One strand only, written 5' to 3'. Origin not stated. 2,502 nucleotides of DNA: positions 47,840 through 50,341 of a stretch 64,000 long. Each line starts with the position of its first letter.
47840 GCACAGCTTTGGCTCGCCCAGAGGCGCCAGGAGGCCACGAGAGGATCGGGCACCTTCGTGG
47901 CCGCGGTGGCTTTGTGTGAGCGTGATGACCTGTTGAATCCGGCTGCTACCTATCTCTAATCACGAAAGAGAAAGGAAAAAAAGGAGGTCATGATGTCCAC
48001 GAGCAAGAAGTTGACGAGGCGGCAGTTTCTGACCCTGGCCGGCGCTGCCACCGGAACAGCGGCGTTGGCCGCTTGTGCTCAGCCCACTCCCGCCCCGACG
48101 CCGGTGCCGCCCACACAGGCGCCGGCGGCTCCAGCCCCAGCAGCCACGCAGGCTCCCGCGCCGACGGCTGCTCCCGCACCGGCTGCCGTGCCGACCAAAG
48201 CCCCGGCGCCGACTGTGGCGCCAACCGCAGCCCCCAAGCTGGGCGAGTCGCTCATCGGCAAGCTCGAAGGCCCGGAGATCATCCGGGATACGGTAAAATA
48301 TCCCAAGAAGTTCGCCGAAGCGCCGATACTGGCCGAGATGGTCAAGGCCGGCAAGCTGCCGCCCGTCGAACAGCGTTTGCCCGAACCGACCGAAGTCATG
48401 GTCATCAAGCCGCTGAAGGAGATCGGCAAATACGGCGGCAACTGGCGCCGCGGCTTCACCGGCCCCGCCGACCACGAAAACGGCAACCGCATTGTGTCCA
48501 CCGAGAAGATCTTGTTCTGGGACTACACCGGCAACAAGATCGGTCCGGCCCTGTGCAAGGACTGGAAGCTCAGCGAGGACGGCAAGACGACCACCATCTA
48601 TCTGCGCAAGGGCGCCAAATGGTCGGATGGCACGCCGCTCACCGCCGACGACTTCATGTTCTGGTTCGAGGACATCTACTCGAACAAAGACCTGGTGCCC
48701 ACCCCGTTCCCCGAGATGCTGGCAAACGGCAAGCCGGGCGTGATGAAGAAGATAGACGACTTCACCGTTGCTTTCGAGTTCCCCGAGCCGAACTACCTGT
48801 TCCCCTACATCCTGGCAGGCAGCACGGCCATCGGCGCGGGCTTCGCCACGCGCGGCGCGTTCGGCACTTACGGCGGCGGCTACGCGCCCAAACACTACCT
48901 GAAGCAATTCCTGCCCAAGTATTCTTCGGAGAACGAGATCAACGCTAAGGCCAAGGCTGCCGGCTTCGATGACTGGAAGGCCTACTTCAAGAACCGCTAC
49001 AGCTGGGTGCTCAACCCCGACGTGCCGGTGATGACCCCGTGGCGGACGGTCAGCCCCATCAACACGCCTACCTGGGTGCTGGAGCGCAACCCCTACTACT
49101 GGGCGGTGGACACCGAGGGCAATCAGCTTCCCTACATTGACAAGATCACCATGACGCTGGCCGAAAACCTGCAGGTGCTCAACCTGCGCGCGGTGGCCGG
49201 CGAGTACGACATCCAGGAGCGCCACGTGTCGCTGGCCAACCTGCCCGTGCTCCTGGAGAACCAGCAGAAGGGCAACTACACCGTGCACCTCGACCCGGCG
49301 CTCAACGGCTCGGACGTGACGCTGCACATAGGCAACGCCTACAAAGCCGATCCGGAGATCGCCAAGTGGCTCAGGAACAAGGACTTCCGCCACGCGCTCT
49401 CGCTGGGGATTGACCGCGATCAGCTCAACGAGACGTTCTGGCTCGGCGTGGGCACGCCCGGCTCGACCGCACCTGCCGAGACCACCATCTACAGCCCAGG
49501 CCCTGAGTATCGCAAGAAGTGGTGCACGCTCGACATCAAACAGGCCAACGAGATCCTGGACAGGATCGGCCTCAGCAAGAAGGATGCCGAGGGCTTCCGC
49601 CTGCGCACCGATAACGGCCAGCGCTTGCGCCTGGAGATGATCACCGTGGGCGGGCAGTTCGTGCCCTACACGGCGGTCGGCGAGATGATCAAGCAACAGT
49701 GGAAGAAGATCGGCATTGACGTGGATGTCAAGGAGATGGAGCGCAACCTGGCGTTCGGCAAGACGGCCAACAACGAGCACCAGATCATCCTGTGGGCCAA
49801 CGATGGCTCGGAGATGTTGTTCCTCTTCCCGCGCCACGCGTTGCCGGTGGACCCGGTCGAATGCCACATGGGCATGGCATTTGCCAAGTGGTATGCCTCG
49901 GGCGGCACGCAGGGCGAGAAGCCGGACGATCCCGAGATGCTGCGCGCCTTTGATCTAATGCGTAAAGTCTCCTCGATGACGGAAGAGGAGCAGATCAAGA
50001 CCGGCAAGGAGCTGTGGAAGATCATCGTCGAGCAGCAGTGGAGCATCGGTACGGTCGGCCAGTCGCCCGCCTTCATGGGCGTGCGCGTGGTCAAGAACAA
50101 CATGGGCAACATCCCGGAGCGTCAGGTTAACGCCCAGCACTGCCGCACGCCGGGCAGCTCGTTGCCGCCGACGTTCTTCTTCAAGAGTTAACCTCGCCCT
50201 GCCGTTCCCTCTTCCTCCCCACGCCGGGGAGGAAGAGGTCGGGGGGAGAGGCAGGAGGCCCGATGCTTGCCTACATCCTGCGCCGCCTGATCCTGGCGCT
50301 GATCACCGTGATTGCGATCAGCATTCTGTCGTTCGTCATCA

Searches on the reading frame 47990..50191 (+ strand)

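Call 58: search_protein_families(library=pfam, proteins=[window:47990-50191:+], max_evalue=0.0001)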
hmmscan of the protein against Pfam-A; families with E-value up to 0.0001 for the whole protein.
window:47990-50191:+ (733 aa): 1 family
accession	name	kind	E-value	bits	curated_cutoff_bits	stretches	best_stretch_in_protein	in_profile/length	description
PF00496.27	SBP_bac_5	-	1.9e-59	202.1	32.4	1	183-604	1-346/368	Bacterial extracellular solute-binding proteins, family 5 Middle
